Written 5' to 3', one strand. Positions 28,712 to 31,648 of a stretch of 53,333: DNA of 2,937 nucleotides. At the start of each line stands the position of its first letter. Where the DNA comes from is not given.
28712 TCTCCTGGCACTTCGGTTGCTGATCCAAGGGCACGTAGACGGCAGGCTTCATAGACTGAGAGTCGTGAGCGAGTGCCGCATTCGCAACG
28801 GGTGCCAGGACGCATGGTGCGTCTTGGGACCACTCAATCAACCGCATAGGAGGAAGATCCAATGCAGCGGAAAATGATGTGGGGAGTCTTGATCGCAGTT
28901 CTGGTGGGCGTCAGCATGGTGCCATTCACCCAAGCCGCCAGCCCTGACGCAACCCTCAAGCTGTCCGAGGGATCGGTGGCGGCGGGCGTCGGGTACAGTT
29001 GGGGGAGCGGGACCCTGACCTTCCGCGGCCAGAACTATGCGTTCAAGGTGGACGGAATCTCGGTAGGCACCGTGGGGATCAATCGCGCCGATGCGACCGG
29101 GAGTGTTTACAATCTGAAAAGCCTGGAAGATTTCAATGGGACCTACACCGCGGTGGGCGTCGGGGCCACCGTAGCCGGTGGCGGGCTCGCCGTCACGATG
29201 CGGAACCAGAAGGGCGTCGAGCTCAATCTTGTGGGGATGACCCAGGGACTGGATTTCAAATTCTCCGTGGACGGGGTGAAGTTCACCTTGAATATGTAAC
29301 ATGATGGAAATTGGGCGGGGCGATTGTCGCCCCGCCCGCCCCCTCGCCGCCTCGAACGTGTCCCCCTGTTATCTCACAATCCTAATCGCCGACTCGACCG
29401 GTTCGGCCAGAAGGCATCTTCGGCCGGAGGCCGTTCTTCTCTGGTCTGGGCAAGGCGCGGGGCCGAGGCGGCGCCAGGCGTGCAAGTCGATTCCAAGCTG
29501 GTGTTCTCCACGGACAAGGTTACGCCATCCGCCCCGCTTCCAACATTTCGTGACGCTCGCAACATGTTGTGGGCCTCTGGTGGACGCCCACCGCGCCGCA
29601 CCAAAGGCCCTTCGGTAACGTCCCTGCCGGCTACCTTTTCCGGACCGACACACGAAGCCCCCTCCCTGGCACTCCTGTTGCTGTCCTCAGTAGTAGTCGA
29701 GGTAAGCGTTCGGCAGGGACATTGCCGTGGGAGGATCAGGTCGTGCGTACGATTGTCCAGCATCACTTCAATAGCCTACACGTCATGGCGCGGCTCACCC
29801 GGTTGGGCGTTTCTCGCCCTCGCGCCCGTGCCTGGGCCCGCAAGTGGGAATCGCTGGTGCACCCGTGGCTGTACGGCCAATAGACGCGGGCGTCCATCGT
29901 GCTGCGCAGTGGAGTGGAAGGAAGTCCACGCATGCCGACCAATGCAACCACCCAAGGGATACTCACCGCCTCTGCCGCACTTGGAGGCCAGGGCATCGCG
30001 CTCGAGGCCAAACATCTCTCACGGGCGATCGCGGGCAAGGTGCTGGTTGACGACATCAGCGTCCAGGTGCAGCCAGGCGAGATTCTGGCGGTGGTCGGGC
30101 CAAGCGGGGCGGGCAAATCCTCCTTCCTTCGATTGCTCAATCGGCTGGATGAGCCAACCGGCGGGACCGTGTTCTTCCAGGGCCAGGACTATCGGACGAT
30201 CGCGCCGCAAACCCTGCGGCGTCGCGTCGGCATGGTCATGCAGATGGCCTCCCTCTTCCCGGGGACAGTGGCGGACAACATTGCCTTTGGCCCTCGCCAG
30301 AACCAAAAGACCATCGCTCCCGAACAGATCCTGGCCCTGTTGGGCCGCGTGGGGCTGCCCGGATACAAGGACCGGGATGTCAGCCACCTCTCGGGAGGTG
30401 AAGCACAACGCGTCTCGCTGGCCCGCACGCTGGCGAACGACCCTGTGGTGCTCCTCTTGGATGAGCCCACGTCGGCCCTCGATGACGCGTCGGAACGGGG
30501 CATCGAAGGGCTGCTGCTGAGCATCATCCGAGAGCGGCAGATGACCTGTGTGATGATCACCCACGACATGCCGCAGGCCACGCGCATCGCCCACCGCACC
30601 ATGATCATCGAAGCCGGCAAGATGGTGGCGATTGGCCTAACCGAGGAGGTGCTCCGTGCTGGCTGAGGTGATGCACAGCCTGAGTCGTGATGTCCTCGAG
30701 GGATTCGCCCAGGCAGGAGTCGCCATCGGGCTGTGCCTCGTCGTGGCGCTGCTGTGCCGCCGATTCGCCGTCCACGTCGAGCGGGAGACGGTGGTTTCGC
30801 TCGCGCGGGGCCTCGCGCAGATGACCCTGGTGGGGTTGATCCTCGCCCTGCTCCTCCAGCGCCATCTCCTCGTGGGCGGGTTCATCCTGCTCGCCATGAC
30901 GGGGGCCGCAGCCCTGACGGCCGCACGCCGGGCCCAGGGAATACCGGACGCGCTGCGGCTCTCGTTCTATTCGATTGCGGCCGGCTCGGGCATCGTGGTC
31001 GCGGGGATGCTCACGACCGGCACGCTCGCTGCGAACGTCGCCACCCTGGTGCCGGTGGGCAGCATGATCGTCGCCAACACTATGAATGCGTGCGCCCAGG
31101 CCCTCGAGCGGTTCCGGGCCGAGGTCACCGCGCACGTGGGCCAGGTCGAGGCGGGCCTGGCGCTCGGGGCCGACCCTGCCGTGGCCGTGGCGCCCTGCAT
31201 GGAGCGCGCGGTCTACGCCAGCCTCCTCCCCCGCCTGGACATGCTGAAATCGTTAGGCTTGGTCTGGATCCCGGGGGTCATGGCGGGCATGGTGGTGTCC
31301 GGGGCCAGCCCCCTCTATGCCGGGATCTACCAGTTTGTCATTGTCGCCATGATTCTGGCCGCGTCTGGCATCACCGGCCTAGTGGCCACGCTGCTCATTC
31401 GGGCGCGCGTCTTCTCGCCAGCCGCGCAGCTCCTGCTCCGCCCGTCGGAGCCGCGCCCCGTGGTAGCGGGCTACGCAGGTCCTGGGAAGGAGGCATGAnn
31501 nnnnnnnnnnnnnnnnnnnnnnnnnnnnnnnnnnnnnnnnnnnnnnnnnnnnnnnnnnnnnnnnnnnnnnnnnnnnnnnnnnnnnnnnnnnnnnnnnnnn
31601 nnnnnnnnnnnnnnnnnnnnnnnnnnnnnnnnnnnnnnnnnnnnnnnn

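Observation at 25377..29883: Compact candidate RpoN regulon: a conserved bipartite enhancer motif 110-134 nt upstream of four sigma-54 type promoters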

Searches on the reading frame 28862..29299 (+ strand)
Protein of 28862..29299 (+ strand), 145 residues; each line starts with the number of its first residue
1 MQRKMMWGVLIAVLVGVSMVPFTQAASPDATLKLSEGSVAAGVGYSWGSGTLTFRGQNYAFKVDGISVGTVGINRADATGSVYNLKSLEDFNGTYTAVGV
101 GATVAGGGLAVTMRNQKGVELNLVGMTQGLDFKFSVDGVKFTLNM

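Call 10: search_protein_families(library=pfam, proteins=[window:28862-29299:+], max_evalue=0.01)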
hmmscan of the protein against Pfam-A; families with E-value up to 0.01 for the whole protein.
window:28862-29299:+ (145 aa): 1 family
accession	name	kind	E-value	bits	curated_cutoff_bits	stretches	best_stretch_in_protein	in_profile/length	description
PF06577.17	EipA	-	1.3e-07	32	30.8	1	20-142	29-152/160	Envelope integrity protein A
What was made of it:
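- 28862..29299 (+): Unit B gene: a secreted 145-aa protein of the EipA/DUF1134 family (envelope integrity protein A). Pfam PF06577, E 1.3e-7, 32 bits against a cut-off of 30.8 (call 10).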

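Call 41: search_protein_families(library=ncbifam, proteins=[window:28862-29299:+], max_evalue=0.001)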
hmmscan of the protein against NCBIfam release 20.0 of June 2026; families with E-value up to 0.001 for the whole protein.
window:28862-29299:+ (145 aa): 0 families

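Call 50: find_homologous_proteins(query=window:28862-29299:+, max_evalue=0.00001)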
Query window:28862-29299:+ (145 aa): 353 proteins with E <= 0.00001 among 437 candidates; the best 120 are listed.
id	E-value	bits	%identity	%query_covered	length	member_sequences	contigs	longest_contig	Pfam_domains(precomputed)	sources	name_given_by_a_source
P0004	3.7e-86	304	100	100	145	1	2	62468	PF06577.18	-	-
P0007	5.2e-71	255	87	99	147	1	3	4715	PF06577.18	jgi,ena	-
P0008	2.7e-69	249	82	99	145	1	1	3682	PF06577.18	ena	-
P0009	8.2e-66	238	80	99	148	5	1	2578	-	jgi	-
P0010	1.4e-60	221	77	100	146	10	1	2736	PF06577.18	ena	-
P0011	1.6e-60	221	74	100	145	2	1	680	PF06577.18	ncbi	-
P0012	2.7e-60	220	76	84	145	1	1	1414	-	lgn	-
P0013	1.7e-58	214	70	100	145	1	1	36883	PF06577.18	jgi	jgi:hypothetical protein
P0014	1.8e-56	208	73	100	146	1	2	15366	PF06577.18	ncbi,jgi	jgi:hypothetical protein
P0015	1.9e-56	208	70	99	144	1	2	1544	PF06577.18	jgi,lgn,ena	-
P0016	6.4e-53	196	67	99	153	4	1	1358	-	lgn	-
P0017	2.1e-45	172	60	99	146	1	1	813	PF06577.18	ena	-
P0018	2.7e-45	172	59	99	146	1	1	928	PF06577.18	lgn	-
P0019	3.3e-45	171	59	99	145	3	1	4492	PF06577.18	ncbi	-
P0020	2.3e-44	169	59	99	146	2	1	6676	PF06577.18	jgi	jgi:hypothetical protein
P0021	3.6e-44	168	58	98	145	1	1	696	PF06577.18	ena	-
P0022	4.4e-44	168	58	98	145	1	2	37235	PF06577.18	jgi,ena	jgi:hypothetical protein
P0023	5.4e-44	167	58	98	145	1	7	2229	PF06577.18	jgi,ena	jgi:hypothetical protein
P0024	5.6e-44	167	58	98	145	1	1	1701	PF06577.18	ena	-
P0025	6.4e-44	167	58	98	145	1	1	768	PF06577.18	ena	-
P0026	7.8e-44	167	58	98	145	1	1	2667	PF06577.18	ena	-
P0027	8.0e-44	167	59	96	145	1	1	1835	PF06577.18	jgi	jgi:hypothetical protein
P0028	9.5e-44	167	63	87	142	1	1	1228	PF06577.18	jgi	-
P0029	1.0e-43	167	58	98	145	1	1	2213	PF06577.18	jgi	jgi:hypothetical protein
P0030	1.3e-43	166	65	81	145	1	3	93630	PF06577.18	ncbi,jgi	jgi:hypothetical protein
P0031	1.3e-43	166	57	96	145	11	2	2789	PF06577.18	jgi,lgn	jgi:hypothetical protein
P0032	1.3e-43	166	57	99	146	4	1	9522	PF06577.18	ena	-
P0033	1.4e-43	166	57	98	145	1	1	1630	PF06577.18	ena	-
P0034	1.8e-43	166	57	98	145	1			PF06577.18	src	-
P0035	2.0e-43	166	57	97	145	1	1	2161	PF06577.18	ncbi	-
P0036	2.3e-43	165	59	99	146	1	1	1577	PF06577.18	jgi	jgi:hypothetical protein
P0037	2.8e-43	165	59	99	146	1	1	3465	PF06577.18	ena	-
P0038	3.7e-43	165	57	99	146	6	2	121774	PF06577.18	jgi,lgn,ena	-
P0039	4.4e-43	164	58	99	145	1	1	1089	PF06577.18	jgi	-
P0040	4.6e-43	164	54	99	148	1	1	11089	PF06577.18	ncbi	-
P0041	5.2e-43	164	56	98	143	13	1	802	PF06577.18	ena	-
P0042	8.2e-43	164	57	97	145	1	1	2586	PF06577.18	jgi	jgi:hypothetical protein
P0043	9.0e-43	163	58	99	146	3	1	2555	PF06577.18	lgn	-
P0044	9.2e-43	163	58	99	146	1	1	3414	PF06577.18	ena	-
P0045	1.5e-42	163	57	99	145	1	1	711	PF06577.18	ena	-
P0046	1.7e-42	163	56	99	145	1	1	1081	PF06577.18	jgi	jgi:hypothetical protein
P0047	1.8e-42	162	55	97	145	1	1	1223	PF06577.18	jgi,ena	jgi:hypothetical protein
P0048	1.9e-42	162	56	99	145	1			PF06577.18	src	-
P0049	2.1e-42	162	58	99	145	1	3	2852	PF06577.18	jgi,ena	jgi:hypothetical protein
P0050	2.4e-42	162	56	97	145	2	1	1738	PF06577.18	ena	-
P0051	2.6e-42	162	57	97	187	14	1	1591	PF06577.18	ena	-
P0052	2.6e-42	162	58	99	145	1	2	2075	PF06577.18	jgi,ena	jgi:hypothetical protein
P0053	3.1e-42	162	60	89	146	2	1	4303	PF06577.18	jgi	jgi:hypothetical protein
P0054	3.2e-42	162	52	99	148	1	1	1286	PF06577.18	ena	-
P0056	3.5e-42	162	60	83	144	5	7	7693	PF06577.18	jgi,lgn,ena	-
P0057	3.6e-42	162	59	99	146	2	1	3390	PF06577.18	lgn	-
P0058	7.3e-42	161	61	88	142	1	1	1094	PF06577.18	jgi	-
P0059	1.0e-41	160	56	99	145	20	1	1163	PF06577.18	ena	-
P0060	1.2e-41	160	59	93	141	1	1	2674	PF06577.18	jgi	jgi:hypothetical protein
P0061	1.2e-41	160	64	83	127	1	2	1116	PF06577.18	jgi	jgi:hypothetical protein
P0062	1.2e-41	160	56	97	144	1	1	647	PF06577.18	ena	-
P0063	1.4e-41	160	58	93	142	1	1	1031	PF06577.18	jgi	jgi:hypothetical protein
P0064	1.7e-41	159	54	99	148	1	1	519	PF06577.18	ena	-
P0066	1.8e-41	159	55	94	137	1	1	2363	PF06577.18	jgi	jgi:hypothetical protein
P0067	2.5e-41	159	52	99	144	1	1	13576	PF06577.18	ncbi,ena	-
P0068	2.9e-41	159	53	99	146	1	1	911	PF06577.18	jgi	jgi:hypothetical protein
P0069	3.2e-41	158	56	86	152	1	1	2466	PF06577.18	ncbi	-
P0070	4.0e-41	158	56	99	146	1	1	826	PF06577.18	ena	-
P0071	4.9e-41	158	55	99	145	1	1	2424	PF06577.18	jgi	jgi:hypothetical protein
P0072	5.8e-41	158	54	93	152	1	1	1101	PF06577.18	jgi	jgi:hypothetical protein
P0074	8.6e-41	157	56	99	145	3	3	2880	PF06577.18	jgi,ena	-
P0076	9.4e-41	157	52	98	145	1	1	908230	PF06577.18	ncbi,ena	-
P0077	1.1e-40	157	56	99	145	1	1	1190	PF06577.18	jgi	jgi:hypothetical protein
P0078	1.1e-40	157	57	99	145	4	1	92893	PF06577.18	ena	-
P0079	1.5e-40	156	56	99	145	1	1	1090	PF06577.18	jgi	-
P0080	1.9e-40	156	60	84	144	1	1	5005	PF06577.18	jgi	jgi:hypothetical protein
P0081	2.0e-40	156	55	97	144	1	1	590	PF06577.18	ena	-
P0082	2.0e-40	156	61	83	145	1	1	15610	PF06577.18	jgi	jgi:hypothetical protein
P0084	3.1e-40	155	55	99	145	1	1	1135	PF06577.18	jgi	-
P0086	3.5e-40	155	54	99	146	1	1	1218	PF06577.18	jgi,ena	-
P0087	3.6e-40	155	54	98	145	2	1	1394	PF06577.18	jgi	jgi:hypothetical protein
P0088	6.7e-40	154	54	99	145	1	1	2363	PF06577.18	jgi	jgi:hypothetical protein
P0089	8.1e-40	154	54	94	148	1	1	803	PF06577.18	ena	-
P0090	8.3e-40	154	55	99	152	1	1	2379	PF06577.18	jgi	jgi:hypothetical protein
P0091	9.6e-40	154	55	99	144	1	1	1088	PF06577.18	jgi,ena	-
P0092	9.7e-40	154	53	99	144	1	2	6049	PF06577.18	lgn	-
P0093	9.8e-40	154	59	83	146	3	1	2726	PF06577.18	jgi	jgi:hypothetical protein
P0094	9.8e-40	154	54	99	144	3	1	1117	PF06577.18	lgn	-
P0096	1.1e-39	154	54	98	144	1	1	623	PF06577.18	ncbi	-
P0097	1.3e-39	153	53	98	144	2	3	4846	PF06577.18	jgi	jgi:hypothetical protein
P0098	1.5e-39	153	55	99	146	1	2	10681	PF06577.18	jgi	jgi:hypothetical protein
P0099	1.5e-39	153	56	92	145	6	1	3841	PF06577.18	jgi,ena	-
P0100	2.3e-39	152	51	99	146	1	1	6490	PF06577.18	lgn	-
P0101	2.4e-39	152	57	87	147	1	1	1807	PF06577.18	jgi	jgi:hypothetical protein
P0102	2.6e-39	152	57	85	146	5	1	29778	PF06577.18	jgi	jgi:hypothetical protein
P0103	2.7e-39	152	52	99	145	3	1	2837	PF06577.18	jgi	jgi:hypothetical protein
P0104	2.7e-39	152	51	99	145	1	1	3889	PF06577.18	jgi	jgi:hypothetical protein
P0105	2.8e-39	152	58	87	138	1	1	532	PF06577.18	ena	-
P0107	3.3e-39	152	51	99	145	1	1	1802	PF06577.18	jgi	jgi:hypothetical protein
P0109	4.8e-39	151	54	99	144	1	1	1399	PF06577.18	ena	-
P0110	5.4e-39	151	59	92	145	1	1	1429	PF06577.18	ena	-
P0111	5.8e-39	151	53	99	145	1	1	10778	PF06577.18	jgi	jgi:envelope integrity protein A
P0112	5.9e-39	151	54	98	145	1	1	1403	PF06577.18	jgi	-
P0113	6.1e-39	151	59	92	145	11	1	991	PF06577.18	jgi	-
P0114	6.6e-39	151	54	98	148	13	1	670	PF06577.18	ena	-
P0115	6.8e-39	151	54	99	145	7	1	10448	PF06577.18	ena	-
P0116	9.3e-39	150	56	97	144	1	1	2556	PF06577.18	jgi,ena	-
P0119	1.0e-38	150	57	86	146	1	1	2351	PF06577.18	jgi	jgi:hypothetical protein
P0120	1.0e-38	150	57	90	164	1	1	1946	PF06577.18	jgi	jgi:hypothetical protein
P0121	1.0e-38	150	63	81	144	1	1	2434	PF06577.18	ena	-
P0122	1.1e-38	150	51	99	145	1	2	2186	PF06577.18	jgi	jgi:hypothetical protein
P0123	1.3e-38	150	55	92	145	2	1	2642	PF06577.18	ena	-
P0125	1.5e-38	150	58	83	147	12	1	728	PF06577.18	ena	-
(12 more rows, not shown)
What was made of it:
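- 28862..29299 (+): 353 homologues found, one named DUF1134 (call 50).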

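Call 51: find_encoding_contigs(protein=P0013, flank=10000, max_places=2)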
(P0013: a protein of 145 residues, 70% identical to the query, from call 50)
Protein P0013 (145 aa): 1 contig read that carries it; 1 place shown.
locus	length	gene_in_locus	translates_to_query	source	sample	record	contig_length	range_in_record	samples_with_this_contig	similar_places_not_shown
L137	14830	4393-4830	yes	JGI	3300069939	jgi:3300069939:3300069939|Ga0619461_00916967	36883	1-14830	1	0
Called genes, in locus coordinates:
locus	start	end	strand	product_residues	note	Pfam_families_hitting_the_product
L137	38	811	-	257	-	-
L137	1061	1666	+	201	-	PF09411:PagL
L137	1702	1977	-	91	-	-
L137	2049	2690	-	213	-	PF01914:MarC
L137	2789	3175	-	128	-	PF00072:Response_reg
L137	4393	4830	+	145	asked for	PF06577:EipA (weak)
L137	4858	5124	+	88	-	-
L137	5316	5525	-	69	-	-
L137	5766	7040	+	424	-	PF01594:AI-2E_transport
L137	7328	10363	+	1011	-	PF13426:PAS_9, PF00989:PAS, PF08448:PAS_4, PF13426:PAS_9, PF08447:PAS_3, PF08447:PAS_3, PF00989:PAS, PF08448:PAS_4, +8 more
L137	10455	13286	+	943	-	PF13493:DUF4118, PF01590:GAF, PF13185:GAF_2, PF08447:PAS_3, PF00989:PAS, PF08448:PAS_4, PF13188:PAS_8, PF13426:PAS_9, +3 more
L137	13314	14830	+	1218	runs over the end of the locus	PF08448:PAS_4, PF13426:PAS_9, PF08447:PAS_3, PF08447:PAS_3, PF08447:PAS_3, PF08447:PAS_3, PF00989:PAS, PF08448:PAS_4, +11 more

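Call 52: find_encoding_contigs(protein=P0014, flank=10000, max_places=2)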
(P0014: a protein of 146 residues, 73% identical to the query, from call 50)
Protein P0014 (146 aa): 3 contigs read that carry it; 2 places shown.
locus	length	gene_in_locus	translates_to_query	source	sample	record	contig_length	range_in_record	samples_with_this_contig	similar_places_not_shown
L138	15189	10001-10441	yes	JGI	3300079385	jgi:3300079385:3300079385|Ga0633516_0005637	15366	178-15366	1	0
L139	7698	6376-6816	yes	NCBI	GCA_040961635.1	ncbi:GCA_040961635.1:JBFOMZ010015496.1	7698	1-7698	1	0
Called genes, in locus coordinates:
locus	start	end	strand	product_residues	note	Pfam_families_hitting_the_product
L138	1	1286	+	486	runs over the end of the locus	?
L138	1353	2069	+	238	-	PF02321:OEP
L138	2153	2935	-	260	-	PF00106:adh_short, PF13561:adh_short_C2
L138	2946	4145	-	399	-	PF00871:Acetate_kinase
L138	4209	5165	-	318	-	PF01515:PTA_PTB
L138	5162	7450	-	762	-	PF11339:DUF3141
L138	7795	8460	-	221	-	-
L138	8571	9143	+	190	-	PF13590:DUF4136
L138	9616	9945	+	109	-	-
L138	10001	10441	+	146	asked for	PF06577:EipA (weak)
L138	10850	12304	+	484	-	PF01943:Polysacc_synt, PF13440:Polysacc_synt_3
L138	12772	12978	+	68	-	-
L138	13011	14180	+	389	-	PF02405:MlaE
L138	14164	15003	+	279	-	PF00005:ABC_tran, PF13304:AAA_21 (weak)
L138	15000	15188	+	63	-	?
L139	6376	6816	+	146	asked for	PF06577:EipA (weak)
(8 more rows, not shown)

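Call 53: find_encoding_contigs(protein=P0030, flank=10000, max_places=2)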
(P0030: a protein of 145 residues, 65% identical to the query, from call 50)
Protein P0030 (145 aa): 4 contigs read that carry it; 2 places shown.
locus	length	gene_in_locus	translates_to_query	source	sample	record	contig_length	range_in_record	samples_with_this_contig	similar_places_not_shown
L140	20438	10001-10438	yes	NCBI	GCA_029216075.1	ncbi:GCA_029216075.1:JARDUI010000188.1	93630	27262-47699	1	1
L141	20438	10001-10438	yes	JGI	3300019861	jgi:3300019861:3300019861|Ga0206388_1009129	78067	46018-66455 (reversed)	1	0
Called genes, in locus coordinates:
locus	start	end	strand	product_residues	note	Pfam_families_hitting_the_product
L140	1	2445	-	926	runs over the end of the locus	PF25778:DUF7948, PF06739:SBBP, PF18998:Flg_new_2 (weak)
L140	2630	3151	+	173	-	PF00462:Glutaredoxin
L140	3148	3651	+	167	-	PF02943:FeThRed_B, PF21349:RUBY_RBDX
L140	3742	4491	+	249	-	PF00300:His_Phos_1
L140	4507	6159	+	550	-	PF02878:PGM_PMM_I, PF02879:PGM_PMM_II, PF02880:PGM_PMM_III, PF00408:PGM_PMM_IV (weak)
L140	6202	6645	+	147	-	PF13237:Fer4_10 (faint), PF13484:Fer4_16 (faint), PF13247:Fer4_11 (weak), PF13187:Fer4_9 (weak), PF25160:LdpA_Fe-S-bd (weak), PF00037:Fer4, PF12837:Fer4_6 (weak), PF14697:Fer4_21 (weak), +6 more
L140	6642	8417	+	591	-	PF02730:AFOR_N, PF01314:AFOR_C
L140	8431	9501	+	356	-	PF01791:DeoC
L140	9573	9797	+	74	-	-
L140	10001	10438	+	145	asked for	PF06577:EipA (weak)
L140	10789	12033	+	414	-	PF25917:BSH_RND, PF25876:HH_MFP_RND, PF25944:Beta-barrel_RND, PF25967:RND-MFP_C, PF25989:YknX_C (weak)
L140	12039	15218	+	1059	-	PF00873:ACR_tran, PF03176:MMPL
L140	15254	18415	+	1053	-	PF00873:ACR_tran, PF03176:MMPL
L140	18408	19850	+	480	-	PF02321:OEP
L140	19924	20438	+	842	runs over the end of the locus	PF00343:Phosphorylase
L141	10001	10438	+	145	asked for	PF06577:EipA (weak)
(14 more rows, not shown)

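Call 62: find_encoding_contigs(protein=P0008, flank=4000, max_places=2)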
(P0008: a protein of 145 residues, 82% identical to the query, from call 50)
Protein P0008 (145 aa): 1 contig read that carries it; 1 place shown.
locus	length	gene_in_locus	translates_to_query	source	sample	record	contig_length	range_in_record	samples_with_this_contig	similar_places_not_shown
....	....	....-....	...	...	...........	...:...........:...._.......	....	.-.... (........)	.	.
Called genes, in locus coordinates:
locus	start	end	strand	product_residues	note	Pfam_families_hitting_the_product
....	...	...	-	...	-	-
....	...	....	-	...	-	-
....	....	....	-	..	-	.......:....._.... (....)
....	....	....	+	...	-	-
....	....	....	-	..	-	-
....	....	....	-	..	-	-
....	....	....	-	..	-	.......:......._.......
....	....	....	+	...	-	-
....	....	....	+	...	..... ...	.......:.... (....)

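Call 63: find_encoding_contigs(protein=P0010, flank=4000, max_places=2)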
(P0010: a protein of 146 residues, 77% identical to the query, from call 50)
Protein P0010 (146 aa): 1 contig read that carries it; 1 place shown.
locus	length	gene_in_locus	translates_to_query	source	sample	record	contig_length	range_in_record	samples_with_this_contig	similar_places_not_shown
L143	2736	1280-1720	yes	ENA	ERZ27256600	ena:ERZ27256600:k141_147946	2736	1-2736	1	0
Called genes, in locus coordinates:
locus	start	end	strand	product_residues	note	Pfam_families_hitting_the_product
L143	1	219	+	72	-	?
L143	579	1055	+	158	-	PF13441:Gly-zipper_YMGG, PF16998:17kDa_Anti_2, PF16587: (weak)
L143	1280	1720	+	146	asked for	PF06577:EipA (weak)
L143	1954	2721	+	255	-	PF13428:TPR_14 (faint), PF21033:RMD1-3, PF00515:TPR_1 (faint), PF07719:TPR_2 (faint), PF13181:TPR_8 (faint), PF13432:TPR_16 (faint), PF13431:TPR_17 (faint), PF14559:TPR_19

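Call 64: find_encoding_contigs(protein=P0009, flank=4000, max_places=2)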
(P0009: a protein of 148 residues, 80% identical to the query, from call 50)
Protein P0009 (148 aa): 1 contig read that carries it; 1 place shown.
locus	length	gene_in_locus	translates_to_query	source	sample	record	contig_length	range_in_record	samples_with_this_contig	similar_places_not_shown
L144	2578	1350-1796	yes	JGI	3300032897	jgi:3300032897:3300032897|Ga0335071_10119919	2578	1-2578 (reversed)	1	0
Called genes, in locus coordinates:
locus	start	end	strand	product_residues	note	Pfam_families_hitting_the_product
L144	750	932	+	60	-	-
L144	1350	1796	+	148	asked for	-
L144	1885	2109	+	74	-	-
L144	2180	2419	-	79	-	-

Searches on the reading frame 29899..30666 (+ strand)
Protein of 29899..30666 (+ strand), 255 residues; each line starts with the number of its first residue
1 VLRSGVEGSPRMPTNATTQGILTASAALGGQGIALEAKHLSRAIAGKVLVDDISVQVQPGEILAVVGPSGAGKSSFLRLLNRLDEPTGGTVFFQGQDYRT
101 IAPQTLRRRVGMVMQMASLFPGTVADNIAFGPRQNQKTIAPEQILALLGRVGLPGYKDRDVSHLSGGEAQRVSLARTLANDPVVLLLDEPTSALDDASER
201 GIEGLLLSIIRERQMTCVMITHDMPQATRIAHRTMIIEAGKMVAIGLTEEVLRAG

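Call 10: search_protein_families(library=pfam, proteins=[window:29899-30666:+], max_evalue=0.01)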
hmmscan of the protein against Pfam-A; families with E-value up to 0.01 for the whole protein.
window:29899-30666:+ (255 aa): 8 families
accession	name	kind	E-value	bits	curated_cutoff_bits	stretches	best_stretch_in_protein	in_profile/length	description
PF00005.33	ABC_tran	-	1.3e-34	120.1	25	1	51-192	2-137/137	ABC transporter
PF13191.12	AAA_16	-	2.2e-05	25.5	32.6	1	59-199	24-149/167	AAA ATPase domain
PF02463.25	SMC_N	-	0.00015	21.7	40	0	163-228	136-205/220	RecF/RecN/SMC N terminal domain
PF13304.12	AAA_21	-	0.00024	21.7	27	1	62-85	1-27/304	AAA domain, putative AbiEii toxin, Type IV TA system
PF20703.3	nSTAND1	-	0.00032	20.9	27.1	1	49-78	22-51/379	Novel STAND NTPase 1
PF13401.12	AAA_22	-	0.001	19.8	27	1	61-108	6-33/130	AAA domain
PF02456.21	Adeno_IVa2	-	0.0047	16.2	21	1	52-106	80-135/370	Adenovirus IVa2 protein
PF03193.22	RsgA_GTPase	-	0.0095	16.2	30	0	52-81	99-127/174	RsgA GTPase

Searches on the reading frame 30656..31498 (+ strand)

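Call 10: search_protein_families(library=pfam, proteins=[window:30656-31498:+], max_evalue=0.01)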
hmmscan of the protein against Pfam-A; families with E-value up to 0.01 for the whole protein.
window:30656-31498:+ (280 aa): 1 family
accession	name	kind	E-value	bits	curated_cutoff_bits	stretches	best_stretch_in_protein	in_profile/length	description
PF03649.18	UPF0014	-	1.9e-51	175.2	22.6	1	19-253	3-242/242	Uncharacterised protein family (UPF0014)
